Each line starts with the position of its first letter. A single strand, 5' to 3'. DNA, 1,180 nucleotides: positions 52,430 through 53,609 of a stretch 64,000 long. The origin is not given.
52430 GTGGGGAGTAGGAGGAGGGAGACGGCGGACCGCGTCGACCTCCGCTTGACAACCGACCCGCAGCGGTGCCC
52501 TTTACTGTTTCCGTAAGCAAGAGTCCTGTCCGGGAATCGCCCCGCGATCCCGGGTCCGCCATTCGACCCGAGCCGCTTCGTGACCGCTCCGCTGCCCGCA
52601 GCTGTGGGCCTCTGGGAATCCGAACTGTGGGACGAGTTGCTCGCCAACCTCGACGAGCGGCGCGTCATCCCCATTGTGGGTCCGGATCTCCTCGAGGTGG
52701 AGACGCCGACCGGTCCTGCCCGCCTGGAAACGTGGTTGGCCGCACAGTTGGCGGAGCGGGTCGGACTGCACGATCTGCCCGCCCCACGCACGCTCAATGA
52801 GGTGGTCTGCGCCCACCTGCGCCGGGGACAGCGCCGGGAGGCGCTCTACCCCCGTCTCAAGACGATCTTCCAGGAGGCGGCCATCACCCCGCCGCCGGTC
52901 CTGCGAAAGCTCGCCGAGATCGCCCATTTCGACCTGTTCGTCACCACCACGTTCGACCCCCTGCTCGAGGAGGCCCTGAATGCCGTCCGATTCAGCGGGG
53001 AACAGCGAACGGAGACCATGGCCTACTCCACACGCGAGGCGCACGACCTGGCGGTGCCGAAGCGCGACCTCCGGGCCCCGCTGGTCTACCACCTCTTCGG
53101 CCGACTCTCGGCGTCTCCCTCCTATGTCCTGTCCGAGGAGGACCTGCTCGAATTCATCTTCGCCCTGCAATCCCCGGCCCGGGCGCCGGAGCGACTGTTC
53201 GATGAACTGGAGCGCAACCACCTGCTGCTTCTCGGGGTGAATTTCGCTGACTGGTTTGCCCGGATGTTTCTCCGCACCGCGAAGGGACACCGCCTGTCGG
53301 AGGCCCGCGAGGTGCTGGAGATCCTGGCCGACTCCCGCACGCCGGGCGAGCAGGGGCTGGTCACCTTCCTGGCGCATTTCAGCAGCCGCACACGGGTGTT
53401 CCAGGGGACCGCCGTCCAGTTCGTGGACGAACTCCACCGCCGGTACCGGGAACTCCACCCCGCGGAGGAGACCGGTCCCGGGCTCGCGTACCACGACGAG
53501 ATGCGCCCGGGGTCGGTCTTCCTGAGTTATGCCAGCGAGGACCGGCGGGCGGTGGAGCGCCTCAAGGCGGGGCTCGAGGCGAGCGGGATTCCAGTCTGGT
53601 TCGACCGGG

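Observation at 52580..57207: Degenerate-SIR2/TIR fusion translationally coupled to a membrane-anchored STAND NTPase: candidate two-gene NAD-targeting defence or conflict system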

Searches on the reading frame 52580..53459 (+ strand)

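Call 54: search_solved_structures(query=window:52580-53459:+, max_evalue=10, show_alignments=4)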
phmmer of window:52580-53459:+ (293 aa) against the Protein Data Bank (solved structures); distinct sequences matched with E-value up to 10: 0.
